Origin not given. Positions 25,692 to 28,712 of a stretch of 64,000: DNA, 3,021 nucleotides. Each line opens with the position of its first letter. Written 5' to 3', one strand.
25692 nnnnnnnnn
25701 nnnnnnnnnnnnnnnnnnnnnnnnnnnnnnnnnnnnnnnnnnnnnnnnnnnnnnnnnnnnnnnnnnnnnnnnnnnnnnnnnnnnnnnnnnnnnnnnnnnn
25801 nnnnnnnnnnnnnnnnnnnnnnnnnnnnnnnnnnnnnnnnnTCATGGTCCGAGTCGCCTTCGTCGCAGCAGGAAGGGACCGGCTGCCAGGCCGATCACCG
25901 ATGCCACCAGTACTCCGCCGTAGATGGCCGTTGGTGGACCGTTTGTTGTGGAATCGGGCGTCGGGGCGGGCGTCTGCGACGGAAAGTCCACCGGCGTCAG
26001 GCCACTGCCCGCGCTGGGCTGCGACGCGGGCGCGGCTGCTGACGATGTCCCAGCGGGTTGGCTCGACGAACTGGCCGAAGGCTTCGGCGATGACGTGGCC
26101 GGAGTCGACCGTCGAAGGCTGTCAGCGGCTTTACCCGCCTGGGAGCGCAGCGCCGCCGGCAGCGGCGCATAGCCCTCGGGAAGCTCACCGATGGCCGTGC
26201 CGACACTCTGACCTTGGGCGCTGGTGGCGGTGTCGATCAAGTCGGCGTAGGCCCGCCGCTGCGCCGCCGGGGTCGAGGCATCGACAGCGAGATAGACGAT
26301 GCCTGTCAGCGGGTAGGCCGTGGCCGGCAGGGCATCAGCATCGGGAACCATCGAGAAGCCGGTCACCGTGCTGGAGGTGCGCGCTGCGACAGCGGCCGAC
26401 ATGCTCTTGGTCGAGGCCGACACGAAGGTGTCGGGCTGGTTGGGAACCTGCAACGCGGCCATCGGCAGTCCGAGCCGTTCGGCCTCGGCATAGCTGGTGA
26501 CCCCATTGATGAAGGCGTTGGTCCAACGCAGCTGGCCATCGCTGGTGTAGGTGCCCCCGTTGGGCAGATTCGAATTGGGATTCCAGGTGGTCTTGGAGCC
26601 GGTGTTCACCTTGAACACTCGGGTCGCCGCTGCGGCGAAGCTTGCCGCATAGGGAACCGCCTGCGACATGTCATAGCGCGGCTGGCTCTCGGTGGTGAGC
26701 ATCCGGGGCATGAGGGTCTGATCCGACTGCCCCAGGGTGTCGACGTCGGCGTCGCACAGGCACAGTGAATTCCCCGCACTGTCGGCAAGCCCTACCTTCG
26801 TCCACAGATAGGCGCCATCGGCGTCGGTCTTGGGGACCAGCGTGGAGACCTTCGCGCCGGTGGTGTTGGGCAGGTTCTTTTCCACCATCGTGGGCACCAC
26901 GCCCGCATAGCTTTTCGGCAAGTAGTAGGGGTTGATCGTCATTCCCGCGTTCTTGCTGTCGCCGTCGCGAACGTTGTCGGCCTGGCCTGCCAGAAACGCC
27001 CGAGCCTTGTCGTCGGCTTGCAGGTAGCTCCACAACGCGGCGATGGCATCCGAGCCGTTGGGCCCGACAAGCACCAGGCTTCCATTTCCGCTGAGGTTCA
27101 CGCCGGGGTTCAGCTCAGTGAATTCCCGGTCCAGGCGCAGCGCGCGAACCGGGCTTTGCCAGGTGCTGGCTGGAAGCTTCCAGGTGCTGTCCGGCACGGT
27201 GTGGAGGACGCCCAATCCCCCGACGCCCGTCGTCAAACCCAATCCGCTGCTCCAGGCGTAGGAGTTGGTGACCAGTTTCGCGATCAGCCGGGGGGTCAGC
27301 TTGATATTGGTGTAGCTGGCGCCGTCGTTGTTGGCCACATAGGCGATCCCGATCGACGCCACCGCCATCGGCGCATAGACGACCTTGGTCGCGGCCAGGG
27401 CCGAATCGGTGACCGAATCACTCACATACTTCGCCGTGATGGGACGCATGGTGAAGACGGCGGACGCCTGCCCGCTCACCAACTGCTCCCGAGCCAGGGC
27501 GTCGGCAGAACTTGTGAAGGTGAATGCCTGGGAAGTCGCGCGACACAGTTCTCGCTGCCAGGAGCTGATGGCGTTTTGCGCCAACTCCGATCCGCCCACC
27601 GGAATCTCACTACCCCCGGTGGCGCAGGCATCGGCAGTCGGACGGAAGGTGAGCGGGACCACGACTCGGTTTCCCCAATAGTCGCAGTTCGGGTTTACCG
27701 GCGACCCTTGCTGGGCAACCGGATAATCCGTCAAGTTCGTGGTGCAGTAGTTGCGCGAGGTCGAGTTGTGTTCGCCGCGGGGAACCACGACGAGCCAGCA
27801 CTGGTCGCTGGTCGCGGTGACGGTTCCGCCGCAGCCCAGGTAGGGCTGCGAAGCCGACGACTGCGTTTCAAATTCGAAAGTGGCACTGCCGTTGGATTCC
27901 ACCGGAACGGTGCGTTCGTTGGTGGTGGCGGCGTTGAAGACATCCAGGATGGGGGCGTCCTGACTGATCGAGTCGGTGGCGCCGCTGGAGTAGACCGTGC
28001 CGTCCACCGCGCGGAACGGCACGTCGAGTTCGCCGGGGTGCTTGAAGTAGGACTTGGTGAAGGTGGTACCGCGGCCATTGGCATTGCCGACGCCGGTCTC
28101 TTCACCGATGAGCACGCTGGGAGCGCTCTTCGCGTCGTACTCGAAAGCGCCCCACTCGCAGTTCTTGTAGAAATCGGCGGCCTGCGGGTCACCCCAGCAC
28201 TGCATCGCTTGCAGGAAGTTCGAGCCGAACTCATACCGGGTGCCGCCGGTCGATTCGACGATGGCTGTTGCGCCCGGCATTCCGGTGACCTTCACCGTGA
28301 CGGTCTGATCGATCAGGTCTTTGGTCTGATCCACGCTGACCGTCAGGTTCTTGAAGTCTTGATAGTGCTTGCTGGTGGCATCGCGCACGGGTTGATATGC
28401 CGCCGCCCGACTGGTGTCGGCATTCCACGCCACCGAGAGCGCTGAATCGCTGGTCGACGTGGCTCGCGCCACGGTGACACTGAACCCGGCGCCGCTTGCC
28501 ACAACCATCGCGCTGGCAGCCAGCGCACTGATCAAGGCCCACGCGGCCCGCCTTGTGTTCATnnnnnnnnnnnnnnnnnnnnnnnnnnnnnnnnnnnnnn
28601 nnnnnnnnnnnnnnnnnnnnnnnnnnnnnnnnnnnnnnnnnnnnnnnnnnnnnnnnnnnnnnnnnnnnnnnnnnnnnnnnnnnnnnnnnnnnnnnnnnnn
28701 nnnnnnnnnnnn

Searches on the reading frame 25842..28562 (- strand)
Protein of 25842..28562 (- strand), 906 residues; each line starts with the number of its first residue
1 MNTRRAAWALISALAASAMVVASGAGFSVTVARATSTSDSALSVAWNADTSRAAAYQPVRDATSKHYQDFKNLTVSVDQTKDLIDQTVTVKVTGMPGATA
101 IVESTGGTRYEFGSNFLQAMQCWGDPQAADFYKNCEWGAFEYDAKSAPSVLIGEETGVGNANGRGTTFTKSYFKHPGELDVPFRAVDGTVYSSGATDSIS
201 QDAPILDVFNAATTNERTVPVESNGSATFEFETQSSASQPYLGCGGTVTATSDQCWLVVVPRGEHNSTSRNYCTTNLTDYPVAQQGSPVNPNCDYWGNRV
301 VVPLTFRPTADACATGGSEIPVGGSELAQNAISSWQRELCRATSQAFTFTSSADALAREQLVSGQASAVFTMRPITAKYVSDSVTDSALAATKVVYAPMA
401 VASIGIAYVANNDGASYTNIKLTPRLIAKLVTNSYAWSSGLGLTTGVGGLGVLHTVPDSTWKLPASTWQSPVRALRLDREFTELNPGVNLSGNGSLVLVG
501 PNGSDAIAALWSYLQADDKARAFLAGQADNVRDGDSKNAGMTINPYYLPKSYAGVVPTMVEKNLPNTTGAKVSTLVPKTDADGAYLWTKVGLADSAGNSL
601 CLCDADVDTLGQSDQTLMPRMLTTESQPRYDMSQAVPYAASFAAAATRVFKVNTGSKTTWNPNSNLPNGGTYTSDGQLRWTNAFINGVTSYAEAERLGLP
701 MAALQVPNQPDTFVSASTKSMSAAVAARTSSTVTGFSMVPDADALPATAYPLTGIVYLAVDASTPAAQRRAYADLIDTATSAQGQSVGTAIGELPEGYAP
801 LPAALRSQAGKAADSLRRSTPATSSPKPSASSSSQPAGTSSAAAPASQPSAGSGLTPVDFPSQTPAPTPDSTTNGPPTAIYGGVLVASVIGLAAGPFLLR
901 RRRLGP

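Call 3: search_protein_families(library=pfam, proteins=[window:25842-28562:-], max_evalue=0.01)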
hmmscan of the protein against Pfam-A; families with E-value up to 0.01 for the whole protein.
window:25842-28562:- (906 aa): 0 families

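Call 4: search_protein_families(library=ncbifam, proteins=[window:25842-28562:-], max_evalue=0.01)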
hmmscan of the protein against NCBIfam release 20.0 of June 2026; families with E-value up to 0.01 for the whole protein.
window:25842-28562:- (906 aa): 0 families

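Call 28: search_solved_structures(query=window:25842-28562:-, max_evalue=1)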
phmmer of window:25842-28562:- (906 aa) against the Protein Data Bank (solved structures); distinct sequences matched with E-value up to 1: 0.

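Call 68: search_solved_structures(query=A5, max_evalue=1, show_alignments=1)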
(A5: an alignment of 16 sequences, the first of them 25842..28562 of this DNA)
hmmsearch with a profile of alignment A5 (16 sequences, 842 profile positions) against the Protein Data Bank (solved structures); distinct sequences matched with E-value up to 1: 19.
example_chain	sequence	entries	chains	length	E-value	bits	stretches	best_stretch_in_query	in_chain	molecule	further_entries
1pc3_A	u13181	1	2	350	3.6e-10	42.1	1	606-711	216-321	Phosphate-binding protein 1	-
7dm1_B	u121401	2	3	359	3.7e-10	42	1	606-711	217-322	Phosphate-binding protein PstS 1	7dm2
8ods_A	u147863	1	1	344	2.4e-09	39.3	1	611-734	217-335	Phosphate-binding protein PstS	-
35yt_A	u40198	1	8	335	6.8e-08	34.5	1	612-736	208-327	Phosphate-binding protein PstS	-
7xg7_A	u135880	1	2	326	1.3e-07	33.6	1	627-741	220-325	Phosphate transporter subunit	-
1ixi_A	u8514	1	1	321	7.4e-07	31.1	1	613-712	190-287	PHOSPHATE-BINDING PROTEIN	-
1qul_A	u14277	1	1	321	1.1e-06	30.5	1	613-712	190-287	PHOSPHATE-BINDING PROTEIN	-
1ixh_A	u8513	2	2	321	1.1e-06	30.5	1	613-712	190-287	PHOSPHATE-BINDING PROTEIN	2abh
1quk_A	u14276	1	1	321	1.1e-06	30.5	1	613-712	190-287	PHOSPHATE-BINDING PROTEIN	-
1ixg_A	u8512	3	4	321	1.1e-06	30.5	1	613-712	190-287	PHOSPHATE-BINDING PROTEIN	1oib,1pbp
1qui_A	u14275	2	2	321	1.1e-06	30.5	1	613-712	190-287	PHOSPHATE-BINDING PROTEIN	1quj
9k3s_E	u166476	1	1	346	1.2e-06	30.5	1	613-712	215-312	Phosphate-binding protein PstS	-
9k3x_E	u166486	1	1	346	3.6e-06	28.8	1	613-712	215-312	Phosphate-binding protein PstS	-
2z22_X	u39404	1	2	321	4.9e-06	28.4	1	613-712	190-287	Periplasmic phosphate-binding protein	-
1a54_A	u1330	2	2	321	6.7e-06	27.9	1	613-712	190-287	Phosphate-binding protein PstS | PHOSPHATE-BINDING PROTEIN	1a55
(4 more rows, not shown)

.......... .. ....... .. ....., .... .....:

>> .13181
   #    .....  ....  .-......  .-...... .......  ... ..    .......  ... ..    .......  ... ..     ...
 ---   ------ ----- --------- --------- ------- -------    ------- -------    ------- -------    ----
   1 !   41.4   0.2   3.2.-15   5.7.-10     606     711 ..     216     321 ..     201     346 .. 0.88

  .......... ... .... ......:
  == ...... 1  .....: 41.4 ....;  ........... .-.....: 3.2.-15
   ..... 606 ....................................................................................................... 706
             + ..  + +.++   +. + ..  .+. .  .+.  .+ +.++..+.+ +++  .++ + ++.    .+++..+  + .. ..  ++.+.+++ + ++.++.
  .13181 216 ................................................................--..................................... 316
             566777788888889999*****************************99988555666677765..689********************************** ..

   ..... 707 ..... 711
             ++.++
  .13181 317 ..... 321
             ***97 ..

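Call 69: search_protein_families(library=pfam, alignment_id=A5, max_evalue=0.1)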
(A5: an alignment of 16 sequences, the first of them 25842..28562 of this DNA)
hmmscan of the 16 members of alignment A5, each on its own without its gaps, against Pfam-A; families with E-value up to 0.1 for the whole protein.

A. member 1, window:25842-28562:- (906 aa): 0 families

B. families by the number of members that match (of 16 scanned): 1 family
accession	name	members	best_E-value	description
PF12849.12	PBP_like_2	2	0.0099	PBP superfamily domain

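Call 81: find_homologous_proteins(query=window:25842-28562:-, max_evalue=1e-10)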
Query window:25842-28562:- (906 aa): 272 proteins with E <= 1e-10 among 8000 candidates; the best 120 are listed.
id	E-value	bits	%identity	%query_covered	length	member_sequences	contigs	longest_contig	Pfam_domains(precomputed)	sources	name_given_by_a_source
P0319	0.0e+0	1926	96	100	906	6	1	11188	-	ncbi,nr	ncbi:MAG TPA: hypothetical protein DCM67_03650 [Propionibacteriaceae bacterium]|nr:hypothetical prot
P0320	0.0e+0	1454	74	97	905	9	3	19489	-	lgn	-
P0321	0.0e+0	1391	69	100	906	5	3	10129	-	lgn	-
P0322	0.0e+0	1354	68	100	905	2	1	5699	-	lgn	-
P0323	0.0e+0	1217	62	99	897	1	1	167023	-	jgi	jgi:hypothetical protein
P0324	0.0e+0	1212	62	100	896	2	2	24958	-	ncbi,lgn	-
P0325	3.3e-201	689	45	99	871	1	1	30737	-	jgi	jgi:hypothetical protein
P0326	1.4e-200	687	45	95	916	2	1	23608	-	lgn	-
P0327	6.0e-192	658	43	99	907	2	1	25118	-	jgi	jgi:hypothetical protein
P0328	3.7e-189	649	43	95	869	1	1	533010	-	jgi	jgi:hypothetical protein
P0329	1.0e-188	648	44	87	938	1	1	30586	-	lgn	-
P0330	3.5e-188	646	42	98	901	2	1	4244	-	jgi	jgi:hypothetical protein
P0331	2.6e-186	640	44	88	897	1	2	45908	-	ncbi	-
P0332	2.4e-185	636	42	96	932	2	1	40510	-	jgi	jgi:ABC-type phosphate transport system substrate-binding protein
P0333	3.4e-185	636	42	92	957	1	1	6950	-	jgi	jgi:hypothetical protein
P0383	2.3e-93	332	35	96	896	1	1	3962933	-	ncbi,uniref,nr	ncbi:hypothetical protein [Raineyella sp. W15-4]|uniref:hypothetical protein n=1 Tax=Raineyella sp. 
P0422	3.1e-57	213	32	83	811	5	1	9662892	-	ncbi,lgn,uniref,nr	ncbi:hypothetical protein OG609_15280 [Streptomyces sp. NBC_01224]|uniref:hypothetical protein n=1 T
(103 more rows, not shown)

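Call 84: find_encoding_contigs(protein=P0422, flank=10000, max_places=1)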
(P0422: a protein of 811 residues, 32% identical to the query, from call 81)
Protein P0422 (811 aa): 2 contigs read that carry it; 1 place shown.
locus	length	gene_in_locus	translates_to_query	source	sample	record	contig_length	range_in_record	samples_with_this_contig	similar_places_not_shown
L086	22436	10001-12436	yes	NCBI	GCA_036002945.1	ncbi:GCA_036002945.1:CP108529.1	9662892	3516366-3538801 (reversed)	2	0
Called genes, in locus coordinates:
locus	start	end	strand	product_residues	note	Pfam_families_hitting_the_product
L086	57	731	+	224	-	PF10756:bPH_6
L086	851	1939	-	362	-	PF00892:EamA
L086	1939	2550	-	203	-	PF00440:TetR_N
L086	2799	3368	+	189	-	-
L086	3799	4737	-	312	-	PF00106:adh_short, PF01370:Epimerase (faint), PF08659:KR, PF13561:adh_short_C2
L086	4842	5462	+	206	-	PF00440:TetR_N, PF17754:TetR_C_14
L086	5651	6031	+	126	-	-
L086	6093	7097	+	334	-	PF00528:BPD_transp_1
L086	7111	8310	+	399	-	PF00528:BPD_transp_1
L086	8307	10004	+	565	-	PF12849:PBP_like_2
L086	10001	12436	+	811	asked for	-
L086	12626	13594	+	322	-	-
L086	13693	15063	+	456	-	PF16640:Big_3_5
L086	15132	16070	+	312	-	PF04203:Sortase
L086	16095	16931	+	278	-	PF00005:ABC_tran, PF02463:SMC_N (weak), PF13304:AAA_21 (weak)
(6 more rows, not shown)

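Call 85: find_encoding_contigs(protein=P0383, flank=10000, max_places=1)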
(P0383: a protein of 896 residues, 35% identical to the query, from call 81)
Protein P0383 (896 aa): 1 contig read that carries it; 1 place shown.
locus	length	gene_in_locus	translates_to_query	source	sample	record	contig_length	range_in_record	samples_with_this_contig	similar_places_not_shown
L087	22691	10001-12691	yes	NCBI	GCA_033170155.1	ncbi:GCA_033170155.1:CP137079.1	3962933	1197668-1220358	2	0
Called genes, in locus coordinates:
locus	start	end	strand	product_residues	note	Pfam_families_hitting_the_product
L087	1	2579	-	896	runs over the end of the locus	PF25816:RamC_N, PF00069:Pkinase, PF01636:APH (weak), PF05147:LANC_like (faint)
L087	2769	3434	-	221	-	PF00072:Response_reg, PF00196:GerE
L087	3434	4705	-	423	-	PF07730:HisKA_3, PF02518:HATPase_c (weak)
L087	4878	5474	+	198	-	PF00440:TetR_N (weak)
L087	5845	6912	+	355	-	PF00528:BPD_transp_1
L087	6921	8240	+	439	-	PF00528:BPD_transp_1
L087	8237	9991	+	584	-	PF12849:PBP_like_2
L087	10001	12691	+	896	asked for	-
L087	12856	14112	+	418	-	PF12849:PBP_like_2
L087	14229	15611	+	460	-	PF16640:Big_3_5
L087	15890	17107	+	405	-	-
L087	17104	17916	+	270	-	-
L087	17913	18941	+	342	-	-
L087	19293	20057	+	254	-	PF00005:ABC_tran, PF02463:SMC_N (faint), PF13304:AAA_21 (faint)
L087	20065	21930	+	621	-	PF00069:Pkinase, PF07714:PK_Tyr_Ser-Thr, PF03793:PASTA (weak)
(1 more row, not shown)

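Call 96: predict_structure(alignment_id=A6)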
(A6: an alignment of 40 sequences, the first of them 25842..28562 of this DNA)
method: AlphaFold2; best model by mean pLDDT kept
length: 906 residues; sequences in the alignment: 40
mean_pLDDT: 81.7   pTM: 0.82
mean pLDDT of the five models: 81.7, 80.4, 78.5, 78.0, 75.7
residues with pLDDT >= 90: 502; 70-90: 204; 50-70: 93; < 50: 107
segments of 3 or more residues with pLDDT < 50: 1-3, 17-37, 156-158, 169-174, 446-449, 536-538, 823-878, 899-906
pLDDT, mean of each block of 10 residues (from residue 1): 52 52 37 48 96 96 94 97 93 95 79 91 96 92 61 55 67 60 94 72 83 89 93 94 83 91 89 79 85 93 91 67 95 91 87 94 96 95 93 97 98 90 97 90 56 79 67 90 95 91 94 96 89 54 92 82 90 91 90 91 92 90 89 93 95 90 79 85 94 96 97 97 95 92 94 98 94 97 94 95 97 90 46 34 27 24 25 38 59 52 39
secondary structure, 60 per line:
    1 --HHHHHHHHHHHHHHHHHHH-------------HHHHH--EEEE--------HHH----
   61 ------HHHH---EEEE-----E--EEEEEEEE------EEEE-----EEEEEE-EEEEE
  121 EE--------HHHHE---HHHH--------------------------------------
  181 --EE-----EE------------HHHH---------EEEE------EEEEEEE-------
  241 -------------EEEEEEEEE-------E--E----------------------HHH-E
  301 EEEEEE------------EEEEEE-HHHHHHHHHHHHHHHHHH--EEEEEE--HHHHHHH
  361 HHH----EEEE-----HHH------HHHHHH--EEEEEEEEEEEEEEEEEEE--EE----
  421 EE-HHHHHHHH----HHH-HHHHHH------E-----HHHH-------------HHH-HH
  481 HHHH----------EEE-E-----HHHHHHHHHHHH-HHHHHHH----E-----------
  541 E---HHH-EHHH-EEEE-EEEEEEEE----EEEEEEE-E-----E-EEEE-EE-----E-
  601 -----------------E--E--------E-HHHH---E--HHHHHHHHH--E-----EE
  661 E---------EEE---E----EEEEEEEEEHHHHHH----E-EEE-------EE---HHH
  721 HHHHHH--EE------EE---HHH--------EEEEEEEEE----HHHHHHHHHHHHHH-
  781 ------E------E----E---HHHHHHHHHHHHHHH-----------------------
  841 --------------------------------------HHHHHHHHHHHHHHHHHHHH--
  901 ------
elements in order (helices of 4 or more, strands of 3 or more residues): H3-21 H35-39 E42-45 H67-70 E74-77 E86-93 E100-103 E109-114 E116-122 H131-134 H139-142 H204-207 E217-220 E227-233 E254-262 E300-306 E319-324 H326-343 E346-351 H354-363 E368-371 H386-391 E394-412 H424-431 H440-445 H458-461 H479-484 E495-497 H505-516 H518-524 E554-557 E559-566 E571-577 E587-590 H632-635 H642-650 E659-661 E671-673 E682-690 H691-696 E703-705 H718-726 E753-761 H766-779 H803-817 H879-898

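Call 98: fold_search(model_id=the predicted structure, library=pdb)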
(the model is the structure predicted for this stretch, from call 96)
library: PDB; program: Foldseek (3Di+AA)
matches with E <= 10: 1200; with E <= 0.001: 42
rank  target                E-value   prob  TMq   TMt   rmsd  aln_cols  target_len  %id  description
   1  8ods                  1.1e-10  1.00  0.29  0.76   8.8       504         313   14  Phosphate-Binding Protein (PstS) from Xanthomonas citri pv. citri A306 bound to phosphate (released 2023-10-11)
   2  1pc3_MODEL_1_A        1.4e-10  1.00  0.27  0.68   8.8       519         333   14  Crystal structure of the extracellular phosphate ABC transport receptor (PstS-1) and immunodominant antigen of (released 2004-05-18)
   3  1quk                  2.7e-10  1.00  0.27  0.71   9.2       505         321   13  PHOSPHATE-BINDING PROTEIN MUTANT WITH ASP 137 REPLACED BY ASN COMPLEX WITH PHOSPHATE (released 1996-07-11)
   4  9k3x_E                3.1e-10  1.00  0.28  0.73   8.9       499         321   12  Cryo-EM structure of E coli pstSCAB in the pretranslocation state (released 2026-02-18)
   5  1a40                  3.6e-10  1.00  0.27  0.70   8.3       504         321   12  PHOSPHATE-BINDING PROTEIN WITH ALA 197 REPLACED WITH TRP (released 1999-03-23)
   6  1qui                  4.3e-10  1.00  0.27  0.72   8.9       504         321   12  PHOSPHATE-BINDING PROTEIN MUTANT WITH ASP 137 REPLACED BY GLY COMPLEX WITH BROMINE AND PHOSPHATE (released 1996-07-11)
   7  2z22_A                4.3e-10  1.00  0.27  0.71   8.8       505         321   13  Crystal structure of phosphate preplasmic binding protein psts from yersinia pestis (released 2007-10-30)
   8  5wnn_A                4.5e-10  1.00  0.28  0.72   8.7       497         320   13  Crystal structure of Phosphate-binding protein PstS protein from Burkholderia pseudomallei (released 2017-08-30)
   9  1ixi                  7.8e-10  1.00  0.28  0.73   8.8       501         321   12  PHOSPHATE-BINDING PROTEIN MUTANT WITH ASP 56 REPLACED BY ASN COMPLEX WITH MONOBASIC PHOSPHATE ION (released 1997-10-22)
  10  1a54                  8.3e-10  1.00  0.27  0.70   8.5       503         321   12  PHOSPHATE-BINDING PROTEIN MUTANT A197C LABELLED WITH A COUMARIN FLUOROPHORE AND BOUND TO DIHYDROGENPHOSPHATE ION (released 1998-10-14)
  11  1qul                  9.8e-10  1.00  0.28  0.74   8.9       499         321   13  PHOSPHATE-BINDING PROTEIN MUTANT WITH ASP 137 REPLACED BY THR COMPLEX WITH CHLORINE AND PHOSPHATE (released 1996-07-11)
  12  7xg7_A                1.2e-09  1.00  0.28  0.77   8.7       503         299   14  Crystal structure of PstS protein from cyanophage Syn19 (released 2023-02-08)
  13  7xg8                  1.3e-09  1.00  0.27  0.75   9.2       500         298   12  Crystal structure of PstS protein from cyanophage P-SSM2 (released 2023-02-08)
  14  2abh                  1.3e-09  1.00  0.27  0.70   9.3       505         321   12  PHOSPHATE-BINDING PROTEIN (RE-REFINED) (released 1997-04-21)
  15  4lvq_A                1.6e-09  1.00  0.29  0.79   7.3       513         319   11  Crystal structure of the M. tuberculosis phosphate binding protein PstS3 (released 2014-03-26)
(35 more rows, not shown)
